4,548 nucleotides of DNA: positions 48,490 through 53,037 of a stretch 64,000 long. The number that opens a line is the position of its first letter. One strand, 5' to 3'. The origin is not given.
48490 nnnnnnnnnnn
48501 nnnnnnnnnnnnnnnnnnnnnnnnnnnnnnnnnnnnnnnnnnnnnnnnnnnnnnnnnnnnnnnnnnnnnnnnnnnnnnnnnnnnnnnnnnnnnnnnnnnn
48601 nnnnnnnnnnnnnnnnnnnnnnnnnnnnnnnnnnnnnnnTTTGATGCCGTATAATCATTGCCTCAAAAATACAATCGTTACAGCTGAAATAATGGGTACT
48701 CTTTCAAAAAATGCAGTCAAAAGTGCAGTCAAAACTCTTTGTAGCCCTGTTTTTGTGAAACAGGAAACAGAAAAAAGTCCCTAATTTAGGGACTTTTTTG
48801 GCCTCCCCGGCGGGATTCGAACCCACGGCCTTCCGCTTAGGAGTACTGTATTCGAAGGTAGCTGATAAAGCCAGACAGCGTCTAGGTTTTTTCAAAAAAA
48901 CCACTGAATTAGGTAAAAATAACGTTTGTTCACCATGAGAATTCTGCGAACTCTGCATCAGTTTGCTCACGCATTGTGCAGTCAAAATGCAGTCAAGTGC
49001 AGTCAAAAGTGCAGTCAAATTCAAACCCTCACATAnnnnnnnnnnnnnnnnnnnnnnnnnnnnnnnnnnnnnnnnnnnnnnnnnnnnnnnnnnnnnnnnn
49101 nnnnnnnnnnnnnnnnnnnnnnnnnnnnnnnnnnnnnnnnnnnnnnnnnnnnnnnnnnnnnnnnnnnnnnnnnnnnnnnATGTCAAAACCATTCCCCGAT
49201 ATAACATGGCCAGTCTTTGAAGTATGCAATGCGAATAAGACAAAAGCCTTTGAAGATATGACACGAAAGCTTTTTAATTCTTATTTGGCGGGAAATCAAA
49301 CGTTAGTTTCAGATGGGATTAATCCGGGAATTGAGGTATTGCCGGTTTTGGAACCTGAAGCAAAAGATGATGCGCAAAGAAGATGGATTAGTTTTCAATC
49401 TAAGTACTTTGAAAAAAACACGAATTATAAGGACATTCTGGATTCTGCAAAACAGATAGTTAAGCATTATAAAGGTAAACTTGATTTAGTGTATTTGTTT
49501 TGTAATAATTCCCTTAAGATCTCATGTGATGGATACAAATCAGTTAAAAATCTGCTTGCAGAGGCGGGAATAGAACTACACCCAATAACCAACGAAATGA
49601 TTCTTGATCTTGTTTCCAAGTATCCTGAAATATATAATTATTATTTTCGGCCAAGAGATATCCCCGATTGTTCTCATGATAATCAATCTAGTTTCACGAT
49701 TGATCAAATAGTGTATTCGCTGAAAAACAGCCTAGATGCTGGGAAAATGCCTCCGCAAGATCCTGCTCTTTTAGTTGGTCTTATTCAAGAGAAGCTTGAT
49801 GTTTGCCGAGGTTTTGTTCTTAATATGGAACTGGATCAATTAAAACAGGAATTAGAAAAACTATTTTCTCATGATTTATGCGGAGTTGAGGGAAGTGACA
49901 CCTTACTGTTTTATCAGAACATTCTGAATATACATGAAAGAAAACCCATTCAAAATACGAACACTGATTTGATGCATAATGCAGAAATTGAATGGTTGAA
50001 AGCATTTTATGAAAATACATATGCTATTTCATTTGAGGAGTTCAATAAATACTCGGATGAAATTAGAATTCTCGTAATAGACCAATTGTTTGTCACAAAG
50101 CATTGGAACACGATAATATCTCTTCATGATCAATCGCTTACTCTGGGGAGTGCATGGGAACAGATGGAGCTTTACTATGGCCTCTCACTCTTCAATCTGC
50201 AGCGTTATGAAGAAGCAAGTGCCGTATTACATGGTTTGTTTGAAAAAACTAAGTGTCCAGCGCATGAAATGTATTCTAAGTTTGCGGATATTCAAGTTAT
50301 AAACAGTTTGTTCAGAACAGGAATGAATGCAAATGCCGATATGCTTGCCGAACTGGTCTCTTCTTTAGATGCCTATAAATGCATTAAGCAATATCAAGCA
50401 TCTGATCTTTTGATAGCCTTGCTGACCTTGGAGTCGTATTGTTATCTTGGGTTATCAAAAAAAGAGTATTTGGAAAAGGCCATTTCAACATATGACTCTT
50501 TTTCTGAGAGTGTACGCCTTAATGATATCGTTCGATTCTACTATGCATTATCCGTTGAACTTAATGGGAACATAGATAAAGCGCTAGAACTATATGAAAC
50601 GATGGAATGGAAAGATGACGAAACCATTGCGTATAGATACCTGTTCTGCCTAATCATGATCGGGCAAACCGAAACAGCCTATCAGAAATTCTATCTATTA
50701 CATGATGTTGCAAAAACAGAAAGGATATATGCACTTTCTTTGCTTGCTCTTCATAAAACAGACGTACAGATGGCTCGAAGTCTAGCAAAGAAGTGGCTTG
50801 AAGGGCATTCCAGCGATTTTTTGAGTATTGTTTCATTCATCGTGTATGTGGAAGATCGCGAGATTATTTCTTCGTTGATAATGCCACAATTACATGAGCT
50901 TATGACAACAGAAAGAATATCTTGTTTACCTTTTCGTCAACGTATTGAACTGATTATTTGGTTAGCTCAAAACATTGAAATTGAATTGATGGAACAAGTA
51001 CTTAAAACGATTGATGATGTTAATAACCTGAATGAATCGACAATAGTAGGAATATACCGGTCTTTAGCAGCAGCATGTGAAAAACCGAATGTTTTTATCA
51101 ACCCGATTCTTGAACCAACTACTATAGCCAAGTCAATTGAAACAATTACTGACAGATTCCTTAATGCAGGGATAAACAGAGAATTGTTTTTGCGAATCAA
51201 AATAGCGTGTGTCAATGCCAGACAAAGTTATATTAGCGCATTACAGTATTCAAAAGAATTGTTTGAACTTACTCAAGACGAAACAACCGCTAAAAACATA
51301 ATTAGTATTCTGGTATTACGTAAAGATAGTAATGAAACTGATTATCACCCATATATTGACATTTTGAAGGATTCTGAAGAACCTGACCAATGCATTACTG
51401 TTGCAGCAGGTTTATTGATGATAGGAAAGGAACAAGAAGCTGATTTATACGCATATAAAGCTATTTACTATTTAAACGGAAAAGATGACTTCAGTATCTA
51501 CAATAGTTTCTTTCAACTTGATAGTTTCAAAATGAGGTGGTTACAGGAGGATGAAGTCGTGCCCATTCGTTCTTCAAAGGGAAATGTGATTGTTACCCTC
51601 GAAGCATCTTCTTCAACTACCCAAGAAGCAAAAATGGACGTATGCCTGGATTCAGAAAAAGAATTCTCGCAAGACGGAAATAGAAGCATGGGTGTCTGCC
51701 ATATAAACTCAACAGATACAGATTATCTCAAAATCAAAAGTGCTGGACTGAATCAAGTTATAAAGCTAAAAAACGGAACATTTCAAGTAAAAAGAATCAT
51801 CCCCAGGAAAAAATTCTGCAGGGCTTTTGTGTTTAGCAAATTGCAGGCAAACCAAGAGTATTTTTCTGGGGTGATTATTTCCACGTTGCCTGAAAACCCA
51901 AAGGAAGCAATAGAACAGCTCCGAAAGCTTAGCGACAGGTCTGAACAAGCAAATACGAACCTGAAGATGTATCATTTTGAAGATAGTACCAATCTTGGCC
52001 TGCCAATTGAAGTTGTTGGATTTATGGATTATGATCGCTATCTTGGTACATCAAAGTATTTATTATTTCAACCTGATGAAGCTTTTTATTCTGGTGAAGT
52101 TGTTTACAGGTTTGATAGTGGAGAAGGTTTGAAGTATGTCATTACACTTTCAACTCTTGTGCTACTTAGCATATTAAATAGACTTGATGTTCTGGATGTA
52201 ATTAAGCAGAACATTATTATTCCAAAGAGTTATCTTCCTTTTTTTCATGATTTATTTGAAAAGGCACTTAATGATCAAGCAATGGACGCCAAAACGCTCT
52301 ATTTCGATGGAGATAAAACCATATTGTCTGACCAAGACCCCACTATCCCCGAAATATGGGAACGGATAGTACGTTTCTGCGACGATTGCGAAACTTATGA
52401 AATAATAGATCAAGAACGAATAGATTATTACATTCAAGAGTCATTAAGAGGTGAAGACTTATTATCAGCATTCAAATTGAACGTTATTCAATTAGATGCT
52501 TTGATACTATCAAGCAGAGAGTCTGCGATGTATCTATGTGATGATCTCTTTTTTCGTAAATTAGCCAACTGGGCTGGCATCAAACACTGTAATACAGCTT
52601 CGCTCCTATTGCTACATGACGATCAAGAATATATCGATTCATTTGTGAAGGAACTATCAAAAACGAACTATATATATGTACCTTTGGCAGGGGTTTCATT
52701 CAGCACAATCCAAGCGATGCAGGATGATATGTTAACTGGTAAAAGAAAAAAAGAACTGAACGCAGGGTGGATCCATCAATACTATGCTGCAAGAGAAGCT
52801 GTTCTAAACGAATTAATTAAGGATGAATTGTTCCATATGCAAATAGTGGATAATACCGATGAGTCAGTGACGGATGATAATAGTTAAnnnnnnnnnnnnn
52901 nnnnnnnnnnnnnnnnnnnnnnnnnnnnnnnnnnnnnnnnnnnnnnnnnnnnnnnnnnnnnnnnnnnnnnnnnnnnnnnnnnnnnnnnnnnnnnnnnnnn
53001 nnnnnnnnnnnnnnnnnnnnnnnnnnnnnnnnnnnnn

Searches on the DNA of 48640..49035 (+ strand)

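Call 88: search_dna_similar(query=window:48640-49035:+, collection=plasmids, mode=distant, max_rows=15)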
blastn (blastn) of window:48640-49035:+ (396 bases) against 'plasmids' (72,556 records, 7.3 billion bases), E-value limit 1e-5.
Records with a match: 1; places in all: 1; records where one place covers at least 80% of the query: 0.
Best place of each record, by identity: 90-95% 1.
By first word of the organism name: Subdoligranulum 1.
By predicted mobility (MOB-suite, as given by PLSDB): non-mobilizable 1.
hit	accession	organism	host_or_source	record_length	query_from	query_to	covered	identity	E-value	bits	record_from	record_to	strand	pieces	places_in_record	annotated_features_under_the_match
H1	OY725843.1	Subdoligranulum variabile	-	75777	160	204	11%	93.3%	9e-9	69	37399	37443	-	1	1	record has no annotation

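Call 89: search_dna_similar(query=window:48640-49035:+, collection=phages, mode=distant, max_rows=15)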
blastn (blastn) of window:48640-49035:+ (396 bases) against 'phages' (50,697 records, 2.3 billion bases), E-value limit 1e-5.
Records with a match: 1; places in all: 1; records where one place covers at least 80% of the query: 0.
Best place of each record, by identity: 90-95% 1.
By first word of the organism name: Bacteriophage 1.
By host as written in the record: - 1.
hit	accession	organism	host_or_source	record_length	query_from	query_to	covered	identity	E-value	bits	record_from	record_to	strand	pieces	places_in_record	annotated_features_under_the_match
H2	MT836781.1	Bacteriophage sp.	human fecal samples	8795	160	204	11%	91.1%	3e-8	64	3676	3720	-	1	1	record has no annotation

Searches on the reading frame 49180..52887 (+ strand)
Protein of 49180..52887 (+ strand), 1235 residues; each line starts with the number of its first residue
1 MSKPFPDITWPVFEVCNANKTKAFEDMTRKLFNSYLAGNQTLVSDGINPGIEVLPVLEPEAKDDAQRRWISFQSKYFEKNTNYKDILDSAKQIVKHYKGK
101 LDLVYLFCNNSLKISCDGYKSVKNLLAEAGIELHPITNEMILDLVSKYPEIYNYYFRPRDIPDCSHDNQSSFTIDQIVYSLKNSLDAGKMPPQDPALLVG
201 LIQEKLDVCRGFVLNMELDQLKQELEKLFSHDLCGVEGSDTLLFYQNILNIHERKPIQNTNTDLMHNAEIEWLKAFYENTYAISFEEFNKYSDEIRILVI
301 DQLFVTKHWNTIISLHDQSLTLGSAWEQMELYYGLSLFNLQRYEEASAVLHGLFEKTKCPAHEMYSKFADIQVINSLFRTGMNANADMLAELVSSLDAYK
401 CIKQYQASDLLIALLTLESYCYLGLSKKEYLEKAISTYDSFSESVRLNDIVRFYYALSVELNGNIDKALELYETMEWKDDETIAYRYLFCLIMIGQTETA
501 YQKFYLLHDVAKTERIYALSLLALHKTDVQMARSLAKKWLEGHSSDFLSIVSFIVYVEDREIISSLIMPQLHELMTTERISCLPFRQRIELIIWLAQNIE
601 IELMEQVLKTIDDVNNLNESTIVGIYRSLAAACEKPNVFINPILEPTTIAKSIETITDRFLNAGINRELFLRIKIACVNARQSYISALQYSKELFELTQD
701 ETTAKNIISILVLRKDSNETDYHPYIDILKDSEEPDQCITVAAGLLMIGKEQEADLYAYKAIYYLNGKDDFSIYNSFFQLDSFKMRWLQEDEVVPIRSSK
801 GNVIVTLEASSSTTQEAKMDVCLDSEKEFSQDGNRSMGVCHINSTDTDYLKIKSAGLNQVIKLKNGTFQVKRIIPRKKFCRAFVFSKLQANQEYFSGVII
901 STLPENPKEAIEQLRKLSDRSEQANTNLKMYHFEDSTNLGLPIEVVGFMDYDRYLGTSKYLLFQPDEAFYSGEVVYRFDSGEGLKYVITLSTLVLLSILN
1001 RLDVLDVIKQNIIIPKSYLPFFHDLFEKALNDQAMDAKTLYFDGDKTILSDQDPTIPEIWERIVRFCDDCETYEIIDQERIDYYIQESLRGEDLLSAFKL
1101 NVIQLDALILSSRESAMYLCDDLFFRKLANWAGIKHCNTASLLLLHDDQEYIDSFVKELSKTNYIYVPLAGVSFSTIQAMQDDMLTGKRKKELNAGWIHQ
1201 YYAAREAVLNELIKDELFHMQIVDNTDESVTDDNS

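Call 10: search_protein_families(library=pfam, proteins=[window:49180-52887:+])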
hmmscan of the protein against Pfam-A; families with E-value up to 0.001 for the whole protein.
window:49180-52887:+ (1235 aa): 2 families
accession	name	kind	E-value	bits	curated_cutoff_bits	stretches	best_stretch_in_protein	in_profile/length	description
PF20698.3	PIN-TPR-GreABC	-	0.00019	22.1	27.8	1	990-1130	4-137/138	PIN domain associated with the TPR-GreAB-C-PIN system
PF12895.13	ANAPC3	-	0.00032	21.3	27.2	0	452-490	26-63/82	Anaphase-promoting complex, cyclosome, subunit 3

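Call 82: search_protein_families(library=ncbifam, proteins=[window:49180-52887:+], max_evalue=0.01)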
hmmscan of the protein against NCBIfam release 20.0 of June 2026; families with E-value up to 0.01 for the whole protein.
window:49180-52887:+ (1235 aa): 0 families
